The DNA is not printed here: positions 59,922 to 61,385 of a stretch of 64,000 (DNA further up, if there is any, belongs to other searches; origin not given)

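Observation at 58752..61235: Uncharacterised anSME-like SPASM radical-SAM gene head-to-head with mmp10 directly behind mcrA: candidate new MCR maturation enzyme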

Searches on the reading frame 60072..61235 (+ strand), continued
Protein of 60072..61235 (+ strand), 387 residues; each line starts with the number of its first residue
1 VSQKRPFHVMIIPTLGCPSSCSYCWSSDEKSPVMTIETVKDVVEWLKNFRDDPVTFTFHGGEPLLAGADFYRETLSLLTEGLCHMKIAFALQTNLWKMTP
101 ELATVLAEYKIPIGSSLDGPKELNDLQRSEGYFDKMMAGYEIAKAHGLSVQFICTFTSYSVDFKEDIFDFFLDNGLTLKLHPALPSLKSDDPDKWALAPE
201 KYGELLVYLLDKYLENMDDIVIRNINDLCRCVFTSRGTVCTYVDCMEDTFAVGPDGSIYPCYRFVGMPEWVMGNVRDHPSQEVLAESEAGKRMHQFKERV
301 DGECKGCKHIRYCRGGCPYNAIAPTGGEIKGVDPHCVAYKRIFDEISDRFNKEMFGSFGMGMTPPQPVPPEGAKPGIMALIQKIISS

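Call 28: search_protein_families(library=ncbifam, proteins=[L071:8188-9783:+, L019:3119-4411:-, L010:9194-9916:+, L013:5619-6527:-, L071:5589-6443:-, L024:5952-6332:+, L012:7901-9163:+, L007:6876-7514:+, L015:7578-7958:+, L033:11280-11651:+], max_evalue=0.00001)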
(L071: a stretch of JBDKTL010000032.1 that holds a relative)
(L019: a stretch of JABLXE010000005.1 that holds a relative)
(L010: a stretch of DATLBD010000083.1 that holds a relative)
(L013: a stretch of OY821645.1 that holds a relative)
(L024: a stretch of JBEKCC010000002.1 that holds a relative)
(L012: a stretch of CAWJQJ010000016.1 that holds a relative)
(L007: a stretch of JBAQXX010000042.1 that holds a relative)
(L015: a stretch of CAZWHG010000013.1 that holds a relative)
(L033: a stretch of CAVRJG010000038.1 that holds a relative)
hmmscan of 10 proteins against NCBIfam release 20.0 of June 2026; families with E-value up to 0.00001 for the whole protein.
L071:8188-9783:+ (531 aa): 190 families (the best 25 are shown)
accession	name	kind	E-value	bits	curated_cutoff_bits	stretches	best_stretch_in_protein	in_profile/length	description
TIGR03269.1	met_CoM_red_A2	equivalog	9.4e-256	849.4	517.1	1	6-530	1-525/530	methyl coenzyme M reductase system, component A2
TIGR04521.1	ECF_ATPase_2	equivalog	1e-75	254.4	330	2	290-525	6-237/279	energy-coupling factor transporter ATPase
TIGR01186.1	proV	subfamily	6.4e-73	245.9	326.6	3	300-525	4-222/363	betaine/proline/choline family ABC transporter ATP-binding protein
TIGR02211.1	LolD_lipo_ex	equivalog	9.3e-73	244.4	307.75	3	285-510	2-218/221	lipoprotein-releasing ABC transporter ATP-binding protein LolD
NF040933.2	ABC_arch_GlcV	equivalog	9.3e-71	238.5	450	3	288-523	6-232/357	glucose ABC transporter ATP-binding protein GlcV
TIGR02673.1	FtsE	equivalog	1.1e-69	234.4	264.85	3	300-509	13-213/214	cell division ATP-binding protein FtsE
TIGR02315.1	ABC_phnC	equivalog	4.5e-69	232.5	266.1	3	302-524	15-237/243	phosphonate ABC transporter ATP-binding protein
TIGR01188.1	drrA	subfamily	2.8e-67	227.1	312.45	3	301-527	5-218/302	daunorubicin resistance ABC transporter, ATP-binding protein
TIGR00968.1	3a0106s01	subfamily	2e-66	223.9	342.75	3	296-523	7-221/237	sulfate ABC transporter ATP-binding protein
NF040840.2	tungstate_WtpC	equivalog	1.9e-65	221.5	440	2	305-525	16-223/347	tungstate ABC transporter ATP-binding protein WtpC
NF008428.0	PRK11264.1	equivalog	3.9e-65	219.5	406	3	305-527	19-238/250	L-cystine ABC transporter ATP-binding protein TcyN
NF007027.0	PRK09493.1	equivalog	1.8e-64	217.4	379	3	296-526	8-229/240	glutamine ABC transporter ATP-binding protein GlnQ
TIGR02314.1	ABC_MetN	equivalog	2.6e-64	217.4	499.7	3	290-523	7-231/343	methionine ABC transporter ATP-binding protein MetN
TIGR03608.1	L_ocin_972_ABC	subfamily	7.4e-64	215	254.85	3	303-502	12-202/206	putative bacteriocin export ABC transporter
TIGR02142.1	modC_ABC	equivalog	1.2e-63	215.5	285.05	2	308-523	16-222/353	molybdenum ABC transporter ATP-binding protein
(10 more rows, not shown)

L019:3119-4411:- (430 aa): 28 families (the best 25 are shown)
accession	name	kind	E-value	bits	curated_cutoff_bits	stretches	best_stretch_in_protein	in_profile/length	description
TIGR04014.1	B12_SAM_MJ_0865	equivalog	1.1e-191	637.3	360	1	2-425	1-434/434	methyl-coenzyme M reductase glutamine C-methyltransferase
TIGR04013.1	B12_SAM_MJ_1487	hypoth_equivalog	7e-43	146.9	251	1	33-350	39-358/382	TIGR04013 family B12-binding domain/radical SAM domain-containing protein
TIGR00089.1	TIGR00089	subfamily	3.1e-31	108.6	251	1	143-346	131-337/429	MiaB/RimO family radical SAM methylthiotransferase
TIGR03471.1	HpnJ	equivalog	3.5e-30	105.3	577.6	1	67-349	101-387/472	hopanoid biosynthesis associated radical SAM protein HpnJ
TIGR01579.1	MiaB-like-C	equivalog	6e-25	88.4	357.05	1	150-334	139-325/416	tRNA (N(6)-L-threonylcarbamoyladenosine(37)-C(2))-methylthiotransferase MtaB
NF050148.1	rSAM_ApyD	equivalog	1e-23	83.6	750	1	99-345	144-389/645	RiPP biosynthesis radical SAM protein ApyD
TIGR01125.1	TIGR01125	equivalog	2.9e-23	82.6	356.95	1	150-343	136-332/432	30S ribosomal protein S12 methylthiotransferase RimO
TIGR01574.1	miaB-methiolase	equivalog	2.3e-21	76.4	355.3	1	150-403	144-404/437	tRNA (N6-isopentenyl adenosine(37)-C2)-methylthiotransferase MiaB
TIGR04072.2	rSAM_ladder_B12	equivalog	4.7e-21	74.9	360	1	65-329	99-351/443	lipid biosynthesis B12-binding/radical SAM protein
TIGR04479.1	bcpD_PhpK_rSAM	subfamily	9.8e-21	73.7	600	1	140-328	230-410/504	PhpK family radical SAM P-methyltransferase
NF010916.0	PRK14336.1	equivalog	1.6e-20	73.2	606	1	153-349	127-325/418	tRNA (N6-isopentenyl adenosine(37)-C2)-methylthiotransferase MiaB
TIGR01578.1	MiaB-like-B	hypoth_equivalog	1.8e-18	66.5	314.7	1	154-347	137-332/421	tRNA (N(6)-L-threonylcarbamoyladenosine(37)-C(2))-methylthiotransferase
TIGR03960.1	rSAM_fuse_unch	hypoth_equivalog_domain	1.8e-18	66.4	462.3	1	151-326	253-423/605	TIGR03960 family B12-binding radical SAM protein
TIGR02026.1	BchE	equivalog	5.7e-17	61.7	481.35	1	86-348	116-386/497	magnesium-protoporphyrin IX monomethyl ester anaerobic oxidative cyclase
NF038361.1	rSAM_Sden_1168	equivalog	9.3e-17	60.8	575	1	151-351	281-475/560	Sden_1168 family B12-binding radical SAM P-methyltransferase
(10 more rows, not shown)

L010:9194-9916:+ (240 aa): 4 families
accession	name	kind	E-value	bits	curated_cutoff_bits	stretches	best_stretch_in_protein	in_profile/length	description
NF003324.0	PRK04334.1-4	equivalog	3e-95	318.5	275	1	5-239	2-237/238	hypothetical protein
NF003321.0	PRK04334.1-1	equivalog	1.6e-54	185.2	262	1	6-227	5-232/248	hypothetical protein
NF003323.0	PRK04334.1-3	equivalog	7.3e-53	179.5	271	1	11-224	29-244/250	hypothetical protein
NF003322.0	PRK04334.1-2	equivalog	1.3e-23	83.5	290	1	79-193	90-207/295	hypothetical protein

L013:5619-6527:- (302 aa): 15 families
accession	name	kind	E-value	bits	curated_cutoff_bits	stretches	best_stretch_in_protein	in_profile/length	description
TIGR01290.1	nifB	equivalog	1.1e-109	367.2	343.65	1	21-298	4-288/441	nitrogenase cofactor biosynthesis protein NifB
TIGR02666.1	moaA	equivalog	4e-23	81.9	284.05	1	43-277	12-228/336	GTP 3',8-cyclase MoaA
TIGR02668.1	moaA_archaeal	equivalog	3.4e-17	62.4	325.25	1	43-273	12-218/303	GTP 3',8-cyclase MoaA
TIGR04317.1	W_rSAM_matur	equivalog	2.5e-15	56.4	380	1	43-248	6-194/349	tungsten cofactor oxidoreductase radical SAM maturase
NF001199.0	PRK00164.2-1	equivalog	2.4e-14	53.2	231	1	43-241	14-187/308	GTP 3',8-cyclase MoaA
TIGR04053.2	TIGR04053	equivalog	1.8e-08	34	395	1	50-271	17-216/366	TIGR04053 family radical SAM/SPASM domain-containing protein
NF038283.1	viperin_w_prok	equivalog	3.6e-08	32.9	180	1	48-212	9-162/281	viperin family antiviral radical SAM protein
NF050035.1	rSAM_WgK_link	exception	8.5e-08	31.6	650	1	44-168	12-127/367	radical SAM/SPASM peptide maturase WgkB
NF053743.1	LipS2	equivalog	4.4e-07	29.6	270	1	45-278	27-241/292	LipS2 family lipoyl synthase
TIGR04055.1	rSAM_NirJ2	equivalog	9.7e-07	28.6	500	1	49-270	8-202/326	putative heme d1 biosynthesis radical SAM protein NirJ2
TIGR04054.1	rSAM_NirJ1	equivalog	1.6e-06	27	650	1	46-161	41-146/387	putative heme d1 biosynthesis radical SAM protein NirJ1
TIGR04133.1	rSAM_w_lipo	hypoth_equivalog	4.5e-06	25.8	425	1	36-161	19-137/350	TIGR04133 family radical SAM/SPASM protein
NF041707.1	rSAM_YhhB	equivalog_domain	5e-06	25.7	445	1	45-157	6-120/369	cyclophane-forming radical SAM/SPASM peptide maturase YhhB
TIGR04038.1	tatD_link_rSAM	subfamily_domain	5.4e-06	26.3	129.7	0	43-228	10-182/192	TatD family nuclease-associated radical SAM protein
TIGR03470.1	HpnH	equivalog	6.9e-06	25.3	225.05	0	49-247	36-203/318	adenosyl-hopene transferase HpnH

L071:5589-6443:- (284 aa): 4 families
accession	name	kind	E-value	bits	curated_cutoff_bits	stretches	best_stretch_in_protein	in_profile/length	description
NF033105.1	bla_subclass_B3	equivalog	4.1e-08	32.8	240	1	19-84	15-84/257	subclass B3 metallo-beta-lactamase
NF000801.0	PRK00055.1-3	equivalog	6e-07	28.8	252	1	28-87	22-79/307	ribonuclease Z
NF033185.1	B3_Acin_new2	exception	6.2e-07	28.9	625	1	19-83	43-111/285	putative subclass B3 metallo-beta-lactamase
TIGR02651.1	RNase_Z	equivalog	7.7e-07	28.4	292.95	1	28-86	20-76/302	ribonuclease Z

L024:5952-6332:+ (126 aa): 3 families
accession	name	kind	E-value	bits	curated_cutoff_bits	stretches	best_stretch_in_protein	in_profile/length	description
NF003257.0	PRK04217.1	equivalog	5.3e-19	68.4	115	1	15-102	8-96/110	hypothetical protein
TIGR02937.1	sigma70-ECF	superfamily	8.1e-07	28.8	42.9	1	49-96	118-165/165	sigma-70 family RNA polymerase sigma factor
TIGR02959.1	SigZ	equivalog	2e-06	27.7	168.65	1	51-104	103-156/170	RNA polymerase sigma factor SigZ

L012:7901-9163:+ (420 aa): 16 families
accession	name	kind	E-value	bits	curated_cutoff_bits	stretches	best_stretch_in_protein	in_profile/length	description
TIGR03156.1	GTP_HflX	equivalog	6.4e-84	281.8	216.75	1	21-361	8-351/351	GTPase HflX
NF008280.0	PRK11058.1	equivalog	2.5e-54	184.7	441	1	30-408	25-407/426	ribosome rescue GTPase HflX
TIGR03594.1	GTPase_EngA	equivalog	5.2e-15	55.4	306.7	1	197-366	2-165/432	ribosome biogenesis GTPase Der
TIGR03918.1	GTP_HydF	equivalog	6e-15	55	325.55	1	198-362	10-168/392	[FeFe] hydrogenase H-cluster maturation GTPase HydF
NF003661.0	PRK05291.1-3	equivalog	6.6e-15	55.4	380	1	158-364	182-373/448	tRNA uridine-5-carboxymethylaminomethyl(34) synthesis GTPase MnmE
NF000908.1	PRK00089.1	equivalog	2.1e-13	50.2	237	1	197-363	5-169/291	GTPase Era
TIGR00450.1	mnmE_trmE_thdF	equivalog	3.6e-12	46.1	252.6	1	165-327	182-335/446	tRNA uridine-5-carboxymethylaminomethyl(34) synthesis GTPase MnmE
TIGR00231.1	small_GTP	domain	7.6e-11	42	42.5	1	198-321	6-126/164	GTP-binding protein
NF008956.1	PRK12299.1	equivalog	1.4e-10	40.6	300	1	198-360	161-324/327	GTPase ObgE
TIGR02729.1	Obg_CgtA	equivalog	1.8e-10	40.4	280.25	1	198-359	160-326/329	Obg family GTPase CgtA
NF008955.0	PRK12297.1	equivalog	2.1e-08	33.5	406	1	198-372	162-339/429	GTPase ObgE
NF007171.0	PRK09602.1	subfamily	3.9e-08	32.6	387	1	198-233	5-40/397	YchF-related putative GTPase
NF002828.0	PRK03003.1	equivalog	5.3e-07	28.6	631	1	171-357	14-196/477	ribosome biogenesis GTPase Der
TIGR03598.1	GTPase_YsxC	equivalog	5.5e-07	29.4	124.45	0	196-222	19-45/186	ribosome biogenesis GTP-binding protein YihA/YsxC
TIGR00436.1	era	equivalog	7.5e-07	28.8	116.25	1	198-363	3-165/270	GTPase Era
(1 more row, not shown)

L007:6876-7514:+ (212 aa): 8 families
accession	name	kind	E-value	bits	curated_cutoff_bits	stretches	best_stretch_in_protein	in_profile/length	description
NF004981.0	PRK06361.1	equivalog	2.7e-94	314.5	117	1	1-205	1-207/217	histidinol phosphate phosphatase domain-containing protein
NF006251.0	PRK08392.1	equivalog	1.2e-15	57.6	212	1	1-193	1-204/216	hypothetical protein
NF005928.0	PRK07945.1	equivalog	1.4e-11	44.4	250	0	3-63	101-161/337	PHP domain-containing protein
NF006375.0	PRK08609.1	equivalog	1.5e-10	40.3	426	1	3-189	338-544/571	DNA polymerase/3'-5' exonuclease PolX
NF047791.1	RNaseRnm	equivalog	8.3e-10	38.4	375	1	2-51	3-52/275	RNase RNM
NF041577.1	nside_bi_sphtase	equivalog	4.1e-09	36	400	1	2-72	4-75/276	3',5'-nucleoside bisphosphate phosphatase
NF046111.1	RNaseP3Mthb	equivalog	3.2e-07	30.4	200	1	3-144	4-141/236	ribonuclease P protein component 3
NF006702.0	PRK09248.1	domain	1.1e-06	28.4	264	1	2-194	5-215/246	PHP domain-containing protein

L015:7578-7958:+ (126 aa): 0 families

L033:11280-11651:+ (123 aa): 0 families

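Call 34: list_cluster_members(proteins=[P0121, P0123, P0125, P0127, P0128, P0135, P0144, P0147, P0154, P0163])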
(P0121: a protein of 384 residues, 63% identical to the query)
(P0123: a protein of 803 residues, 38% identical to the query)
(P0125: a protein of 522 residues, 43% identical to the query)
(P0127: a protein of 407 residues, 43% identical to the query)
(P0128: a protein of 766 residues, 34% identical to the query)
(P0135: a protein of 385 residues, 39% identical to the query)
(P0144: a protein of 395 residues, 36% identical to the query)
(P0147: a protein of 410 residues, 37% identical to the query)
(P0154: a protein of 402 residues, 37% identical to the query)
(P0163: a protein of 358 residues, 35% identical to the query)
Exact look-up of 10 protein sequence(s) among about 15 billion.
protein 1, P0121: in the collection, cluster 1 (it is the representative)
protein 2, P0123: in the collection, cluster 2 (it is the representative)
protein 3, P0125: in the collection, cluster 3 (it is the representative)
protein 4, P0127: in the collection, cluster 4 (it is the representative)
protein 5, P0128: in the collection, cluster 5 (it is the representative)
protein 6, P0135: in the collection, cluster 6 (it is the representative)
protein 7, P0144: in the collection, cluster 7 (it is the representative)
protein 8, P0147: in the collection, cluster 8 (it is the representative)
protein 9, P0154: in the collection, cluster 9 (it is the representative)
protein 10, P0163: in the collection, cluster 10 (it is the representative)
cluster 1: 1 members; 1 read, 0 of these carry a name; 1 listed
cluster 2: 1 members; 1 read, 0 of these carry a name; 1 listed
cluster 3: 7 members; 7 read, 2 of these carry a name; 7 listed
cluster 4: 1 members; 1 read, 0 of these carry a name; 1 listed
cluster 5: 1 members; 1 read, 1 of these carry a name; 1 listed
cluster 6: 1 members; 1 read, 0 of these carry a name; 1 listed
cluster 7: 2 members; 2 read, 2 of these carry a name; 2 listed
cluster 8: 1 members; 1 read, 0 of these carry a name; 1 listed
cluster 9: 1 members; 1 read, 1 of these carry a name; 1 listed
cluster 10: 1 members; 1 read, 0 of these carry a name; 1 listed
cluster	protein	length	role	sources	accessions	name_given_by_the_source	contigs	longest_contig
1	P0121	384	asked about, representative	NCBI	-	-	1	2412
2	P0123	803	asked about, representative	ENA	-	-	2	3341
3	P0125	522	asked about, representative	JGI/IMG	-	uncharacterized protein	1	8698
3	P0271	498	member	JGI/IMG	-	uncharacterized protein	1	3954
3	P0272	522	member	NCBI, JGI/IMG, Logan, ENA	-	-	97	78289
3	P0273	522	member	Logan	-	-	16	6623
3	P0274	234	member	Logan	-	-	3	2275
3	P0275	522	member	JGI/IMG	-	-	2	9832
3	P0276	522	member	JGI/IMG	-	-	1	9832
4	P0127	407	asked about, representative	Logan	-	-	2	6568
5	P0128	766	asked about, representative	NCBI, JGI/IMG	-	uncharacterized protein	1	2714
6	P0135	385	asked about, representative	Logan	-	-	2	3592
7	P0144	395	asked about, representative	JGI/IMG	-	uncharacterized protein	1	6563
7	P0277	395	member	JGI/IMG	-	uncharacterized protein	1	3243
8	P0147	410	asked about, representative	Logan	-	-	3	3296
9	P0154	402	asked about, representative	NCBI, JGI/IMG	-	uncharacterized protein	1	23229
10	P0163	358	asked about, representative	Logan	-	-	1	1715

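Call 41: search_solved_structures(query=window:60072-61235:+, max_evalue=0.00001, show_alignments=1)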
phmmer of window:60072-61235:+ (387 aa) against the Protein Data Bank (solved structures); distinct sequences matched with E-value up to 0.00001: 4.
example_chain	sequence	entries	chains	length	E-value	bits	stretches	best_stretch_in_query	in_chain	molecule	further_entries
4k37_A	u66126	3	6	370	2.7e-35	125.1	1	6-345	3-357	Anaerobic sulfatase-maturating enzyme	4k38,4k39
4k36_A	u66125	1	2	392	3.3e-35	124.9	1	6-345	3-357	Anaerobic sulfatase-maturating enzyme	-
5wgg_A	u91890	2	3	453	4.1e-14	55.4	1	16-321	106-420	Radical SAM domain protein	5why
9gm3_A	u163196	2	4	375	4.5e-12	48.7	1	39-130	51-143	ChlB radical SAM domain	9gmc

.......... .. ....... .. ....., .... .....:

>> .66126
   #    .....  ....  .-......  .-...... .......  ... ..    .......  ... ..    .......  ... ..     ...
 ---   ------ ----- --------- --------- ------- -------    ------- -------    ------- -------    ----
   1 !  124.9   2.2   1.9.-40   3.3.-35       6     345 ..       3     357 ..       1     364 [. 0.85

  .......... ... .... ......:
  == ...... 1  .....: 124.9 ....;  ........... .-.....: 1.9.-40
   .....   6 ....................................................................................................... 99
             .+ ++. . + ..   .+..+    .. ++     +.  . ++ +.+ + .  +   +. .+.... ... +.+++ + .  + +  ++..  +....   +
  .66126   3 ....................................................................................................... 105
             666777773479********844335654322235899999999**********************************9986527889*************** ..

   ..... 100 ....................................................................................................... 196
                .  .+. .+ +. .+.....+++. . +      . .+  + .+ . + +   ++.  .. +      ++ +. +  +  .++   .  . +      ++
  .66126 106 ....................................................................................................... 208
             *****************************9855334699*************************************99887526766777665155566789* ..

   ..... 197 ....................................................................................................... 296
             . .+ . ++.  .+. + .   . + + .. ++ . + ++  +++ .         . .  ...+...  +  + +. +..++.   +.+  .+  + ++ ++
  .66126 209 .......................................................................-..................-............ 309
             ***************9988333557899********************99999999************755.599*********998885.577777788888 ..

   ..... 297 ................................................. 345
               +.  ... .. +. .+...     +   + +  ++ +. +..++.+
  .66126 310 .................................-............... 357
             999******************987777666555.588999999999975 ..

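Call 42: search_protein_families(library=pfam, proteins=[P0123, P0128, P0125, P0130, P0157, P0129, P0165], max_evalue=0.001)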
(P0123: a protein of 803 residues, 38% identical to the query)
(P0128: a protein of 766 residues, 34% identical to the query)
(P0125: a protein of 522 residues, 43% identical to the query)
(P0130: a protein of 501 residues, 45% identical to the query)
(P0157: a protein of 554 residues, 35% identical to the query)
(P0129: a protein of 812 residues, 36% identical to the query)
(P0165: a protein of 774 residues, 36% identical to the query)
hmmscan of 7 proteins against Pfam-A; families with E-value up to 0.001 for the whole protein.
P0123 (803 aa): 3 families
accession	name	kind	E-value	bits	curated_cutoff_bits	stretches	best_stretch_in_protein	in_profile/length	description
PF04055.27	Radical_SAM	-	1.3e-29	104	29.5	2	454-588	2-137/166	Radical SAM superfamily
PF13353.11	Fer4_12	-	8e-15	55.8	22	1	456-572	12-124/137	4Fe-4S single cluster domain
PF13186.11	SPASM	-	2.4e-12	47.4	21.5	1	682-738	5-66/67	Iron-sulfur cluster-binding domain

P0128 (766 aa): 3 families
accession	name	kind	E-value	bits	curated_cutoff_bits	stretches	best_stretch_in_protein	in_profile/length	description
PF04055.27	Radical_SAM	-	5.1e-38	131.3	29.5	2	450-585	2-140/166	Radical SAM superfamily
PF13186.11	SPASM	-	5.8e-17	62.2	21.5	2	666-726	4-67/67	Iron-sulfur cluster-binding domain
PF13353.11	Fer4_12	-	1.6e-12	48.4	22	1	454-563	14-121/137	4Fe-4S single cluster domain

P0125 (522 aa): 2 families
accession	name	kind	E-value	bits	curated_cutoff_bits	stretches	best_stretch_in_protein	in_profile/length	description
PF04055.27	Radical_SAM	-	9.5e-16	58.8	29.5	1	2-143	1-144/166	Radical SAM superfamily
PF13186.11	SPASM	-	4.5e-09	36.9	21.5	1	236-297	4-67/67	Iron-sulfur cluster-binding domain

P0130 (501 aa): 2 families
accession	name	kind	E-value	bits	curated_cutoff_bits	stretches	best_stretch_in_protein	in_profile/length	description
PF04055.27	Radical_SAM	-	1.8e-21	77.5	29.5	2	16-121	40-144/166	Radical SAM superfamily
PF13186.11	SPASM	-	0.00015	22.4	21.5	1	223-285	4-67/67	Iron-sulfur cluster-binding domain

P0157 (554 aa): 3 families
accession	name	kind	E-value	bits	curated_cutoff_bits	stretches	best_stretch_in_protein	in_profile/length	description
PF04055.27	Radical_SAM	-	2.1e-32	113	29.5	2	12-160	2-155/166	Radical SAM superfamily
PF13353.11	Fer4_12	-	1.1e-14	55.4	22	2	420-525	14-119/137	4Fe-4S single cluster domain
PF13186.11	SPASM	-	3.5e-07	30.9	21.5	1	247-308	5-67/67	Iron-sulfur cluster-binding domain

P0129 (812 aa): 3 families
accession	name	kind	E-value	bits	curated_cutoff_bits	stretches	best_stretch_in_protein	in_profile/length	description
PF04055.27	Radical_SAM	-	7.1e-29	101.5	29.5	2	13-152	7-144/166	Radical SAM superfamily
PF13186.11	SPASM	-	2.8e-14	53.6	21.5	2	251-313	4-67/67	Iron-sulfur cluster-binding domain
PF13353.11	Fer4_12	-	5.8e-08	33.6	22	0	461-565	14-116/137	4Fe-4S single cluster domain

P0165 (774 aa): 2 families
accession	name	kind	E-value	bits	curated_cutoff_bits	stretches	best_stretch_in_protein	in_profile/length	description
PF04055.27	Radical_SAM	-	2.2e-11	44.6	29.5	1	24-167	2-145/166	Radical SAM superfamily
PF13186.11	SPASM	-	3.3e-09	37.4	21.5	1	259-321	4-67/67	Iron-sulfur cluster-binding domain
